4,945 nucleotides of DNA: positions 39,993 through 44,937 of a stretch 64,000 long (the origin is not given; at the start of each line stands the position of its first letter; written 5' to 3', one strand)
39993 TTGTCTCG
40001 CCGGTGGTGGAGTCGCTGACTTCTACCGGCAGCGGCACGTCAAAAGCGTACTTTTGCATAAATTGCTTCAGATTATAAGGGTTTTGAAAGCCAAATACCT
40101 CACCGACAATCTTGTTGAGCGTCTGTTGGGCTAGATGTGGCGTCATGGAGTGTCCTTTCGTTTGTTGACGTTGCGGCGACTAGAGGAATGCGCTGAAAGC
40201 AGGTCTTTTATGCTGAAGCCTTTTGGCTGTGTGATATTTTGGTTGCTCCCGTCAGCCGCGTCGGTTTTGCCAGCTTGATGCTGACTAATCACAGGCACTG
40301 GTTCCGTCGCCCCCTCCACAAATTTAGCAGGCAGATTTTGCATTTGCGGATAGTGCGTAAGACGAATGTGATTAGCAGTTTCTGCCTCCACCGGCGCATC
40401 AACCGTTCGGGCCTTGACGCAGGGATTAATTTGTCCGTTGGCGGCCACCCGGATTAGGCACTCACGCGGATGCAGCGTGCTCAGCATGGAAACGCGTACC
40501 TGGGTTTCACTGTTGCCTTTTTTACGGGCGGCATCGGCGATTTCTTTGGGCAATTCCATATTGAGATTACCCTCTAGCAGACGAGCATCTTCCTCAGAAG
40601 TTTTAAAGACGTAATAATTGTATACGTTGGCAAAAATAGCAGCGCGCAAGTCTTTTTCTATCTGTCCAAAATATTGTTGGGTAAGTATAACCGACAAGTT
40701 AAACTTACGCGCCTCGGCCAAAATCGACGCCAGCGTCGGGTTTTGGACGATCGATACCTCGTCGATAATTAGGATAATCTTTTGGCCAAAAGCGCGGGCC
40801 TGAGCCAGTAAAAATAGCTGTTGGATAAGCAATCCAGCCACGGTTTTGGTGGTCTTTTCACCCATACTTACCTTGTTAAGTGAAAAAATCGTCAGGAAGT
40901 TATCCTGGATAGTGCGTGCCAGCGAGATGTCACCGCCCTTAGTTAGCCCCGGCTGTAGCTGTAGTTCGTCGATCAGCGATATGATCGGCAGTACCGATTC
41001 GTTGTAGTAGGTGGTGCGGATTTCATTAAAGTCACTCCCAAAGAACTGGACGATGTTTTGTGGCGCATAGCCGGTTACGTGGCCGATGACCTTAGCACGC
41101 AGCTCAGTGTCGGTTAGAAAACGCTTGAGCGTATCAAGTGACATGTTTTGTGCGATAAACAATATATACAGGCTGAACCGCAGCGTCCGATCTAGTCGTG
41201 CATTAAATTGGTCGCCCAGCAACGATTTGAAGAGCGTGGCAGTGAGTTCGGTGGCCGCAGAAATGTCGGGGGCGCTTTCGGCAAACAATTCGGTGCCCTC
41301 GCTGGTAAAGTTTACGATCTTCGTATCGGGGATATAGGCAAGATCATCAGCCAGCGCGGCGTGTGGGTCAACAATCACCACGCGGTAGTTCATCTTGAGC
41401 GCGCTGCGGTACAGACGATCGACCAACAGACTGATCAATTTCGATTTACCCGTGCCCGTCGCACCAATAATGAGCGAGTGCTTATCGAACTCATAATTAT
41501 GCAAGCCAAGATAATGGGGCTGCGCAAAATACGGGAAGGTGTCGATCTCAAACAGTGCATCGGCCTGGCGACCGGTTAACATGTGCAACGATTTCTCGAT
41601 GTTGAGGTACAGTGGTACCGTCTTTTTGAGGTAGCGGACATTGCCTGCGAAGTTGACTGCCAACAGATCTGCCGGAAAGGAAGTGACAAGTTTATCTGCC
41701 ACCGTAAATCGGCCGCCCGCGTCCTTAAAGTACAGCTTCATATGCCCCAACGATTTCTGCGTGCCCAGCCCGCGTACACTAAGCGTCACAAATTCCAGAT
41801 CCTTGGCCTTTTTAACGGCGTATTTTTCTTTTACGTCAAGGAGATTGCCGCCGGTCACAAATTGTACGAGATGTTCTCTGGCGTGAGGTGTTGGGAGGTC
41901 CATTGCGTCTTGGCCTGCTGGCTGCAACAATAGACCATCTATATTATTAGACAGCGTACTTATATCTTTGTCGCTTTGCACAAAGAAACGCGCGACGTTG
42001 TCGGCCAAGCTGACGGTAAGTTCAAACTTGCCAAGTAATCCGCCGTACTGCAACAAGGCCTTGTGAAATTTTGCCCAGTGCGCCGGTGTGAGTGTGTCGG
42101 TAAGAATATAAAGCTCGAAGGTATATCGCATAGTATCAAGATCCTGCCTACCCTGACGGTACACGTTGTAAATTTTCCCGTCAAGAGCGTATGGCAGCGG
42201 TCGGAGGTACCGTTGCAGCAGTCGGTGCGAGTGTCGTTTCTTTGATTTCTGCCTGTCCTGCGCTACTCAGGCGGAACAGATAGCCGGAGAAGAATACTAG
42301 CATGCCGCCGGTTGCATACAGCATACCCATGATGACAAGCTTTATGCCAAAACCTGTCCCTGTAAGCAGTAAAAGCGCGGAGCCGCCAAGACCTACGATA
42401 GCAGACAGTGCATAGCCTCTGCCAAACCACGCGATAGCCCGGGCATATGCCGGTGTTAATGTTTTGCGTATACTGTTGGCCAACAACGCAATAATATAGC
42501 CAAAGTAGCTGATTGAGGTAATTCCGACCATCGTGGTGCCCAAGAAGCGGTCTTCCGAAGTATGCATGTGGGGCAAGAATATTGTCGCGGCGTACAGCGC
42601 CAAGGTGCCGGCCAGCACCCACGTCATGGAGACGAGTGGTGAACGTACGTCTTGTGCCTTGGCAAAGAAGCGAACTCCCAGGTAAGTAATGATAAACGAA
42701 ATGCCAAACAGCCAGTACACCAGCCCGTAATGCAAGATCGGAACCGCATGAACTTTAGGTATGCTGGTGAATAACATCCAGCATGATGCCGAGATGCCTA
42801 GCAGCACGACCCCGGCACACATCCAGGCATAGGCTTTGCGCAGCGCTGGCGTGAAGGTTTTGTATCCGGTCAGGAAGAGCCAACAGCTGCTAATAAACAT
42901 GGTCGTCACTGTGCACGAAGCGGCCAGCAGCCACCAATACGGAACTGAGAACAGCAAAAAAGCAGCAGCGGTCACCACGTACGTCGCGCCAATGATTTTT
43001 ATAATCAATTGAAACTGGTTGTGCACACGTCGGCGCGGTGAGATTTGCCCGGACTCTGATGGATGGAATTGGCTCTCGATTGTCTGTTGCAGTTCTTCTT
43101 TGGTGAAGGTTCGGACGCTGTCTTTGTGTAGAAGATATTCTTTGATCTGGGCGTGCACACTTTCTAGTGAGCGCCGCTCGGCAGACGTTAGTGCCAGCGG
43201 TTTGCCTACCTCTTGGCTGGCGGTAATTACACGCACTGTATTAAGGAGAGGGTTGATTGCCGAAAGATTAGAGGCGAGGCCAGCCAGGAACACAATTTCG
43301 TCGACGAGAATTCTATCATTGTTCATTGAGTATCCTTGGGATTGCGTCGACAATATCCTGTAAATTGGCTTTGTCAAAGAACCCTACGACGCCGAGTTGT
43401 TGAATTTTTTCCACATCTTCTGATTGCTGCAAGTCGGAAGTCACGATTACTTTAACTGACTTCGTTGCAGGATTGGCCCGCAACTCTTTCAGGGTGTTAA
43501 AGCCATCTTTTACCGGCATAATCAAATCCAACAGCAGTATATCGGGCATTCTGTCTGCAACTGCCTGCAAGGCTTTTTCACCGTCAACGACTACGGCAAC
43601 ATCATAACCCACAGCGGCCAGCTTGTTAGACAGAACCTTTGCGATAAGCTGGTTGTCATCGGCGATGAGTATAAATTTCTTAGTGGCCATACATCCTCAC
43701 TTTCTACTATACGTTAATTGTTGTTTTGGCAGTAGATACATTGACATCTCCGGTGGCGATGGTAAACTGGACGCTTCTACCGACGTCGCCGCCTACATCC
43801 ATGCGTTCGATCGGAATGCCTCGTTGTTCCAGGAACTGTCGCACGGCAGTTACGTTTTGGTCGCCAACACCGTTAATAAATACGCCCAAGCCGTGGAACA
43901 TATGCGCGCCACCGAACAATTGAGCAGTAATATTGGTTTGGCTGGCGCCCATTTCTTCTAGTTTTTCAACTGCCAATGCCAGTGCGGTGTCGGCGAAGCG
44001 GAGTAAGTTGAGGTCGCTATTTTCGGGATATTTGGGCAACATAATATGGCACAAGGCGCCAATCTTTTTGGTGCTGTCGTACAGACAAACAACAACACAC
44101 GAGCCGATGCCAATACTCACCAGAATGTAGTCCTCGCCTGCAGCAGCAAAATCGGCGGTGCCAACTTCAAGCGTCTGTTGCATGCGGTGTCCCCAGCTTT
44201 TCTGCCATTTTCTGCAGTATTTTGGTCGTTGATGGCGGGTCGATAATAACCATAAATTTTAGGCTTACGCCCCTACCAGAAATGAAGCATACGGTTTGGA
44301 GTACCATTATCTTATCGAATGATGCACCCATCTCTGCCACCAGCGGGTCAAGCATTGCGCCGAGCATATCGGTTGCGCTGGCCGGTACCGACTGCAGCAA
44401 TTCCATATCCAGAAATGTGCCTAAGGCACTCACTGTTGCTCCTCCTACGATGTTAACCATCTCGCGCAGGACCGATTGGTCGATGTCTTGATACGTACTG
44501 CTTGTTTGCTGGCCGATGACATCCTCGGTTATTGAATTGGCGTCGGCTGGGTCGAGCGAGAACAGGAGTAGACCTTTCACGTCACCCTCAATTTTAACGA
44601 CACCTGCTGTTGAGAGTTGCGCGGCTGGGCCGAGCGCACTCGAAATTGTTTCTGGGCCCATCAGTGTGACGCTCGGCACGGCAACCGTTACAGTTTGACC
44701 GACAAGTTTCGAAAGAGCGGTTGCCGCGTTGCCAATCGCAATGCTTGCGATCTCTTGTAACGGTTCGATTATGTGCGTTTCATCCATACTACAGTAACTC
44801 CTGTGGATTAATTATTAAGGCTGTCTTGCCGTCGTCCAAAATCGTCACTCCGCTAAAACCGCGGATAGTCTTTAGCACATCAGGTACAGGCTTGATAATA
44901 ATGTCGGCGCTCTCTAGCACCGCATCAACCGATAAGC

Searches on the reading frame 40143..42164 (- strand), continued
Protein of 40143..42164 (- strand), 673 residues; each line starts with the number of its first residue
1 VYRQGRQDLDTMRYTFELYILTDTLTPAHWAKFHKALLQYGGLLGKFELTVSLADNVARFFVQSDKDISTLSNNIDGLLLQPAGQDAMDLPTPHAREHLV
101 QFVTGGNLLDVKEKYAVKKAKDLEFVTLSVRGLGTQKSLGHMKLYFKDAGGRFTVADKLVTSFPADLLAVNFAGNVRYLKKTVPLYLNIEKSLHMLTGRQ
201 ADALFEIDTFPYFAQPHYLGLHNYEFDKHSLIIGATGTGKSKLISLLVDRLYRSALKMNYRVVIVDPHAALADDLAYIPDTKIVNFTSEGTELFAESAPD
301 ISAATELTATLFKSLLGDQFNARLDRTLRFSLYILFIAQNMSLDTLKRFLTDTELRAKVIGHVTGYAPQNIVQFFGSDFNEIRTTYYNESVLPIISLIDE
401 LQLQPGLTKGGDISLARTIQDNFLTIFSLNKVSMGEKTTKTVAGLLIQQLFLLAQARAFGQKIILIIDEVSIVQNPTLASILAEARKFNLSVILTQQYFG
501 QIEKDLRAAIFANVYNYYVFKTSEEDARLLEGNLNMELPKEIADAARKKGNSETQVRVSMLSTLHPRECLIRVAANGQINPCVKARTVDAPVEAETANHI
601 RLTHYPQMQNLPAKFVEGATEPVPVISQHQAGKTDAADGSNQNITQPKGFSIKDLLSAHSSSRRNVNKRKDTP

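Call 79: search_dna_similar(query=window:40143-42131:-, collection=phages, mode=protein, max_evalue=0.001, max_rows=15)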
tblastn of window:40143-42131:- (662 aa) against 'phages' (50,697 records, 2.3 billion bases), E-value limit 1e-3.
No match.

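Call 80: search_protein_families(library=pfam, alignment_id=A1, max_evalue=0.001)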
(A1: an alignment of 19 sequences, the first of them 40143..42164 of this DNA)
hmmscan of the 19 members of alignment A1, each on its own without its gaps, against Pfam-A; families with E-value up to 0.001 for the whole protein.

A. member 1, window:40143-42164:- (673 aa): 4 families
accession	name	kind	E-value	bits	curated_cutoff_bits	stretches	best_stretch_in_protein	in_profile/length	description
PF01935.23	DUF87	-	1.2e-09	39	23.2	1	226-268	22-61/220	Helicase HerA, central domain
PF10412.15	TrwB_AAD_bind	-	5.9e-09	35.7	20.5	0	452-525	235-313/387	Type IV secretion-system coupling protein DNA-binding domain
PF13604.12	AAA_30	-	2.7e-06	27.7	27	0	438-494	69-121/191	AAA domain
PF13401.12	AAA_22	-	0.00056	20.7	27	0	229-267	7-41/130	AAA domain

B. families by the number of members that match (of 19 scanned): 8 families
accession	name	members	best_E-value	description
PF10412.15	TrwB_AAD_bind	19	2.2e-10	Type IV secretion-system coupling protein DNA-binding domain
PF01935.23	DUF87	19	6.1e-10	Helicase HerA, central domain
PF13604.12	AAA_30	15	2.7e-06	AAA domain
PF13401.12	AAA_22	14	6.7e-05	AAA domain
PF04665.18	Pox_A32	2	0.00022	Poxvirus A32 protein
PF19044.6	P-loop_TraG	1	0.00024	TraG P-loop domain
PF05707.18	Zot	1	0.00069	Zonular occludens toxin (Zot)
PF13245.12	AAA_19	1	0.00092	AAA domain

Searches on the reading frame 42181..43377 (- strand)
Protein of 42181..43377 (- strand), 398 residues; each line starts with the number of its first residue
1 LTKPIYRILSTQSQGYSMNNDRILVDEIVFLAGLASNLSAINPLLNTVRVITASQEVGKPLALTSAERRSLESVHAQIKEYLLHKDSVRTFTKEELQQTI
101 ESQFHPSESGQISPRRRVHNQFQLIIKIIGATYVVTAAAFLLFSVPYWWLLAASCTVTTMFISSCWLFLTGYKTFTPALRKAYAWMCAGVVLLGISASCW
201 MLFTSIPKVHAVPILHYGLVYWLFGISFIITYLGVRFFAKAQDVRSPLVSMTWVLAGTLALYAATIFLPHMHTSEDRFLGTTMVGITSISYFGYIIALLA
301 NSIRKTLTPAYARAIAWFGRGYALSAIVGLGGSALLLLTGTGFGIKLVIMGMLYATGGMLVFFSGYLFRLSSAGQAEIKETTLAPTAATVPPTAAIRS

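Call 3: search_protein_families(library=pfam, proteins=[window:42181-43377:-], max_evalue=0.01)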
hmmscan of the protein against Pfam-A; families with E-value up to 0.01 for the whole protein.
window:42181-43377:- (398 aa): 0 families

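Call 4: search_protein_families(library=ncbifam, proteins=[window:42181-43377:-], max_evalue=0.01)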
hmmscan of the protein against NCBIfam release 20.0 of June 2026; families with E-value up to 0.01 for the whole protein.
window:42181-43377:- (398 aa): 0 families

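Call 38: find_homologous_proteins(query=window:42184-43326:-, max_evalue=0.001)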
Query seq(381 aa) (381 aa): 6 proteins with E <= 0.001 among 8000 candidates.
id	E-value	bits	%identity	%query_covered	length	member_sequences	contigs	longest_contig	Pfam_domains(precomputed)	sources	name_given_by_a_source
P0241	1.4e-245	832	100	100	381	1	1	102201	-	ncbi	-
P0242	1.3e-140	487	61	95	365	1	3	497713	-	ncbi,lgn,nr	ncbi:MAG TPA: hypothetical protein VLF91_05475 [Candidatus Saccharimonadales bacterium]|nr:hypotheti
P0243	3.9e-137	475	60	94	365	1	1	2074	-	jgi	-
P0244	4.7e-125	435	56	94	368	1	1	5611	-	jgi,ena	-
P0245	2.6e-117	410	52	96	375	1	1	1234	-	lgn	-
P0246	1.2e-115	404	53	94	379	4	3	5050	-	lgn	-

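Call 39: find_encoding_contigs(protein=P0242, flank=10000, max_places=2)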
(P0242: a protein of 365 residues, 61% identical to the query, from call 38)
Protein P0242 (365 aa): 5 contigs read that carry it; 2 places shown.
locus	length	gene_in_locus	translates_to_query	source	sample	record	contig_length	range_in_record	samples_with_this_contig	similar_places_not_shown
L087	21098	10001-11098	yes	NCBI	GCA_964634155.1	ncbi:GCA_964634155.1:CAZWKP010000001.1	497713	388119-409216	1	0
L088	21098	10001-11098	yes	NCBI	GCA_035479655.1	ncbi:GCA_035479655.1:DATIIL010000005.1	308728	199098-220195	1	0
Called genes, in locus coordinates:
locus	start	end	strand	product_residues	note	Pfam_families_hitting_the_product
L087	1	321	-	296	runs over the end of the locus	-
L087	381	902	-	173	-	-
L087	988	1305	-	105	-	-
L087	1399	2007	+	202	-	-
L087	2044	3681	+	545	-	PF00155:Aminotran_1_2, PF12897:Asp_aminotransf (weak)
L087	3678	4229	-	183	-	PF00190:Cupin_1, PF07883:Cupin_2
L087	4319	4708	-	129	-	PF00072:Response_reg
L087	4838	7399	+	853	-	PF02743:dCache_1, PF22673:MCP-like_PDC_1, PF00672:HAMP, PF00989:PAS, PF08448:PAS_4, PF13426:PAS_9 (weak), PF00512:HisKA, PF02518:HATPase_c, +1 more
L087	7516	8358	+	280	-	-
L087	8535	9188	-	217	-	PF00293:NUDIX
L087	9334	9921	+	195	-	PF00293:NUDIX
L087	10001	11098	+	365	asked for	-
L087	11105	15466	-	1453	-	PF25788:Ig_Rha78A_N (faint), PF19077:Big_13 (faint), PF06486:DUF1093 (faint), PF17957:Big_7 (faint), PF00041:fn3 (weak), PF25523:Ig_RIMBP2 (faint), PF18370:RGI_lyase (weak), PF00041:fn3 (weak), +1 more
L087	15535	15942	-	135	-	-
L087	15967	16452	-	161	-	PF00293:NUDIX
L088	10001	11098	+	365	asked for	-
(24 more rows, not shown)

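Call 40: find_encoding_contigs(protein=P0244, flank=10000, max_places=2)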
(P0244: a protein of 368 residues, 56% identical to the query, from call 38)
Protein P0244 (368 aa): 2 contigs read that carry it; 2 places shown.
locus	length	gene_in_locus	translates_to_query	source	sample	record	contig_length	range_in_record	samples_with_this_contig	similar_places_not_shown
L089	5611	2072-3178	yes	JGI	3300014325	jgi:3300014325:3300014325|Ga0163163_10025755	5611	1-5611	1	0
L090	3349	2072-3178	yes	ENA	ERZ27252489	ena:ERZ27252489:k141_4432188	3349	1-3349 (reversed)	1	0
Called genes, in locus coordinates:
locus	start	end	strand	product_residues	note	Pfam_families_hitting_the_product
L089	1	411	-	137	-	?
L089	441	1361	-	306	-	-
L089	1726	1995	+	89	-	-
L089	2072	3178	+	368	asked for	-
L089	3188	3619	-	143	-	PF00903:Glyoxalase, PF22677:Ble-like_N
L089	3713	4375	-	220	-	-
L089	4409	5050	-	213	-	-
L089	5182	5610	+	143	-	?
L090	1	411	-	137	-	?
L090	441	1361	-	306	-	-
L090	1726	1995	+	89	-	-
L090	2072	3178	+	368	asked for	-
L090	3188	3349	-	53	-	?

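Call 41: find_encoding_contigs(protein=P0246, flank=10000, max_places=3)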
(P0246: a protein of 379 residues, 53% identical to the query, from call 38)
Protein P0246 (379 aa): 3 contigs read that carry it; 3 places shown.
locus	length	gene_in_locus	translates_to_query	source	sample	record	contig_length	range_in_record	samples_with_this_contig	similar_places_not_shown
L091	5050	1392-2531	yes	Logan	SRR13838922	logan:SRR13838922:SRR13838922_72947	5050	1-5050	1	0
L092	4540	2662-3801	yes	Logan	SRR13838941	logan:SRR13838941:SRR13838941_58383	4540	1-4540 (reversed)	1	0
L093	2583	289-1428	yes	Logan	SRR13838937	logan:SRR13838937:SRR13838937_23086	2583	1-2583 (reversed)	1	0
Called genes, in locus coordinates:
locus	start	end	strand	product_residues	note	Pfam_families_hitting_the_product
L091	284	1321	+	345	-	PF00561:Abhydrolase_1, PF12697:Abhydrolase_6, PF12146:Hydrolase_4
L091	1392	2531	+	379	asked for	-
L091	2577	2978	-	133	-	PF12732:YtxH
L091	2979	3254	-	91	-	-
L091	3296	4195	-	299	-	PF00483:NTP_transferase, PF12804:NTP_transf_3 (weak)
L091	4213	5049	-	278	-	?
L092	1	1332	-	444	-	?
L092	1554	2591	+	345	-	PF00561:Abhydrolase_1, PF12697:Abhydrolase_6, PF12146:Hydrolase_4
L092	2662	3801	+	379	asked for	-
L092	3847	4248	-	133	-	PF12732:YtxH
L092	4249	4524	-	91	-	-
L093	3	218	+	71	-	?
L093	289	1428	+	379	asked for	-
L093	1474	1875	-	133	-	PF12732:YtxH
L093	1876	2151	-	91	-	-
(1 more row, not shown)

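Call 52: search_protein_families(library=padloc, proteins=[window:42181-43326:-], max_evalue=0.01)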
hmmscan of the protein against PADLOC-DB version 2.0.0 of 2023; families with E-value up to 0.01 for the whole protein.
window:42181-43326:- (381 aa): 0 families

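Call 53: search_protein_families(library=phrogs, proteins=[window:42181-43326:-], max_evalue=0.01)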
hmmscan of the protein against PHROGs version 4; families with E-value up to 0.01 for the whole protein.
window:42181-43326:- (381 aa): 0 families

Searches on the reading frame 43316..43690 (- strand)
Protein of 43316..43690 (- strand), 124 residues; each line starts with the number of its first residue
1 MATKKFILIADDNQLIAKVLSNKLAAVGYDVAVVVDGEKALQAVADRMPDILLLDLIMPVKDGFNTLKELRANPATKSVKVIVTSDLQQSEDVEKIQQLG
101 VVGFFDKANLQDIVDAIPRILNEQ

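Call 3: search_protein_families(library=pfam, proteins=[window:43316-43690:-], max_evalue=0.01)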
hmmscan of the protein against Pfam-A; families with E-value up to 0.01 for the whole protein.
window:43316-43690:- (124 aa): 1 family
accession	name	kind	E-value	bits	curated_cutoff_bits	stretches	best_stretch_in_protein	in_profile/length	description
PF00072.30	Response_reg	-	3.7e-20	72.6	30.2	1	7-117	1-110/111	Response regulator receiver domain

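Call 4: search_protein_families(library=ncbifam, proteins=[window:43316-43690:-], max_evalue=0.01)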
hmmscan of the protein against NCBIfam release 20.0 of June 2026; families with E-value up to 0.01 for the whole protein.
window:43316-43690:- (124 aa): 96 families (the best 25 are shown)
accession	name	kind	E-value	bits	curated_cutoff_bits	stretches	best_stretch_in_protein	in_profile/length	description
NF007135.0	PRK09581.1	equivalog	6.4e-18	64.8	474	1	7-98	5-96/457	PleD family two-component system response regulator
NF045944.1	ResRegRpaBCyano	equivalog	5.5e-17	61.9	330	1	8-99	1-89/229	response regulator transcription factor RpaB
TIGR02154.1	PhoB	equivalog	3.8e-15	55.8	296.2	1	5-99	3-95/226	phosphate regulon transcriptional regulator PhoB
NF040534.1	resp_reg_YycF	equivalog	6.2e-15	55.1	340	1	6-76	2-72/231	response regulator YycF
NF045717.1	DVU0259_DivK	exception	9.3e-15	54.8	160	1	5-114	3-112/117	DVU0259 family response regulator domain-containing protein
NF008199.0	PRK10955.1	equivalog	2.7e-14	53.7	341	1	5-81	3-77/232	envelope stress response regulator transcription factor CpxR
NF008469.0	PRK11361.1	equivalog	3.5e-14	52.4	714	1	1-97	1-96/461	acetoacetate metabolism transcriptional regulator AtoC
NF007969.0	PRK10693.1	equivalog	4.6e-14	52.2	329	1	3-105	6-106/337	two-component system response regulator RssB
NF033120.0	vanR_FM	exception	2.7e-13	50.1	460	1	7-101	6-94/231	vancomycin resistance response regulator transcription factor, VanR-F/VanR-M family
TIGR02875.1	spore_0_A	equivalog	4e-13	49.2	200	1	7-104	5-104/262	sporulation transcription factor Spo0A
NF040689.1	MtrAB_MtrA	equivalog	1.7e-12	47.2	300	1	7-93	1-84/219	MtrAB system response regulator MtrA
NF051850.1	RespRegRprY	equivalog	3.2e-12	46.4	370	1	3-107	3-105/234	response regulator transcription factor RprY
TIGR02956.1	TMAO_torS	equivalog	7e-12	44.3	676.5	1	7-122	704-821/967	TMAO reductase system sensor histidine kinase/response regulator TorS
TIGR01818.1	ntrC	equivalog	7.6e-12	44.8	558.6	1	7-122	1-115/463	nitrogen regulation protein NR(I)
NF053854.1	RespRegPhoBBctds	equivalog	1.2e-11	44.4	270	1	7-100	1-93/225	two-component system response regulator PhoB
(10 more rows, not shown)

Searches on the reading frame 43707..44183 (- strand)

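Call 3: search_protein_families(library=pfam, proteins=[window:43707-44183:-], max_evalue=0.01)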
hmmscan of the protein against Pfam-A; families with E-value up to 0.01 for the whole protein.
window:43707-44183:- (158 aa): 1 family
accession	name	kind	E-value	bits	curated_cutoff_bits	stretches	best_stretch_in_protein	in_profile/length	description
PF03975.18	CheD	-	5.9e-27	94.4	25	1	48-150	1-107/108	CheD chemotactic sensory transduction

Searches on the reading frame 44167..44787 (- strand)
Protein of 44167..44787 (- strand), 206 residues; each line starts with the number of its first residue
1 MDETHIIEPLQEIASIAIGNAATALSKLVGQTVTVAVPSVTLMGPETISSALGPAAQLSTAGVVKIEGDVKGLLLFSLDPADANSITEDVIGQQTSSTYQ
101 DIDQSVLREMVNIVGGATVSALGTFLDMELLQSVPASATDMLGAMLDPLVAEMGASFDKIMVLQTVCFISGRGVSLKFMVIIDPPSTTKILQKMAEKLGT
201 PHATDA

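Call 3: search_protein_families(library=pfam, proteins=[window:44167-44787:-], max_evalue=0.01)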
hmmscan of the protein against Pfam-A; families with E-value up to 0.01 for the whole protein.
window:44167-44787:- (206 aa): 2 families
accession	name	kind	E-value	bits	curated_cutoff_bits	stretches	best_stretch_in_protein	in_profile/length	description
PF13690.11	CheX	-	6.2e-11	42.7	27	1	61-127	2-64/94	Chemotaxis phosphatase CheX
PF04509.17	CheC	-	9.7e-09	35.5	22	1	10-41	6-37/38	CheC-like family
